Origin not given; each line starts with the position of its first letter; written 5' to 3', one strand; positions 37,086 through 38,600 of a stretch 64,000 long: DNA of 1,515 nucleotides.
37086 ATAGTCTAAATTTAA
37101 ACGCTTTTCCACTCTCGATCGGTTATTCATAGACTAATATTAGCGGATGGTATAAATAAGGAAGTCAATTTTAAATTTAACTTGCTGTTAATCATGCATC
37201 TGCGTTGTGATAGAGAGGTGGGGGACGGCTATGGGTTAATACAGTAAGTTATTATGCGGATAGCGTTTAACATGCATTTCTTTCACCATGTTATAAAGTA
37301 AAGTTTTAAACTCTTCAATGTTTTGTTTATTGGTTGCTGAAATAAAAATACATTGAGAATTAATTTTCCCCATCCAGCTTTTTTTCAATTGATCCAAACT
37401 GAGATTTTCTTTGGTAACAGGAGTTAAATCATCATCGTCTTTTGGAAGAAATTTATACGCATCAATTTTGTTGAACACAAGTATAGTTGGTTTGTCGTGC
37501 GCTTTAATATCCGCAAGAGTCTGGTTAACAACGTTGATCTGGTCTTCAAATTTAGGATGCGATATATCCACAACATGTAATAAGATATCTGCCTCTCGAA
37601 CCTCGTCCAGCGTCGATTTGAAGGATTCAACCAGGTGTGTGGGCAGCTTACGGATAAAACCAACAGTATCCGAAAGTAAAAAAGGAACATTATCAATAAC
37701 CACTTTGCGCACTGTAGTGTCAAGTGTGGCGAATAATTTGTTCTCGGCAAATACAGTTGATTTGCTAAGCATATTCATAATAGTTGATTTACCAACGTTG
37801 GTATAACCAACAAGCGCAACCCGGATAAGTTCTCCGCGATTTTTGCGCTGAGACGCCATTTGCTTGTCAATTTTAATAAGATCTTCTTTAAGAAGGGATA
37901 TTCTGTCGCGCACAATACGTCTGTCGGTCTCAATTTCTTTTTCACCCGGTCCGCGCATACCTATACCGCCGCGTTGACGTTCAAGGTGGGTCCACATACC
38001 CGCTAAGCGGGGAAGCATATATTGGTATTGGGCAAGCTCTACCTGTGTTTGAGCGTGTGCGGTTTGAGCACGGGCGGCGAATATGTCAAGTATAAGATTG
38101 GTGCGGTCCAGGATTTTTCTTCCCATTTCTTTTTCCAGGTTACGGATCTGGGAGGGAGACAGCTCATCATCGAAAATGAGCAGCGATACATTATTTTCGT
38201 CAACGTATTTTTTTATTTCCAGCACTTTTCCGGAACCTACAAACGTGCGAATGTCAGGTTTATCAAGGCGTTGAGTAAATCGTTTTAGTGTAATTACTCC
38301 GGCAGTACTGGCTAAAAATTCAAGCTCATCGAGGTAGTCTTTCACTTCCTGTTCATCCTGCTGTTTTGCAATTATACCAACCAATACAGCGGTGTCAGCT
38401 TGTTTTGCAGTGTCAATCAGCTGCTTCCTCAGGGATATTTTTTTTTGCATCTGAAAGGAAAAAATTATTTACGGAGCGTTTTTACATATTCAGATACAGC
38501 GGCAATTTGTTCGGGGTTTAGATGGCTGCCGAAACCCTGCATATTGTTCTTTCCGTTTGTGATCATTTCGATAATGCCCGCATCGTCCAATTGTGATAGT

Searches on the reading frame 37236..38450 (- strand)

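Call 47: search_protein_families(library=pfam, proteins=[window:37236-38450:-], max_evalue=0.001)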
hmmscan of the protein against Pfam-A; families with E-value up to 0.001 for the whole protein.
window:37236-38450:- (404 aa): 11 families
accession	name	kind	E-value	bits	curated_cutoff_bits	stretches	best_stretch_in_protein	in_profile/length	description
PF13167.11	GTP-bdg_N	-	9.2e-34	116.3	25.4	1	38-125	2-89/89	GTP-binding GTPase N-terminal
PF16360.10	GTP-bdg_M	-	6.8e-32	110.3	29.5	1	127-205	1-79/79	GTP-binding GTPase Middle Region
PF01926.29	MMR_HSR1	-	7.4e-23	81.3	21.9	1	210-328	1-113/113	50S ribosome-binding GTPase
PF00025.27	Arf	-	5.3e-07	29.7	22.3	1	203-382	9-167/174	ADP-ribosylation factor family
PF00071.28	Ras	-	1.5e-06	28.3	21.6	1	211-384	2-156/162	Ras family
PF02421.24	FeoB_N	-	1.8e-06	28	27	1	210-333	2-119/156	Ferrous iron transport protein B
PF00009.33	GTP_EFTU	-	2.3e-05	24.5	26.5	0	283-389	89-186/188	Elongation factor Tu GTP binding domain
PF03193.22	RsgA_GTPase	-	3.5e-05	24.1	30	0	287-387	23-106/174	RsgA GTPase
PF04670.18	Gtr1_RagA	-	0.0005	20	22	1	211-333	2-125/232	Gtr1/RagA G protein conserved region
PF00503.26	G-alpha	-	0.00051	19.7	48.8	0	193-261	6-75/333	G-protein alpha subunit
PF08477.19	Roc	-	0.00059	20.5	27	0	210-330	1-119/119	Ras of Complex, Roc, domain of DAPkinase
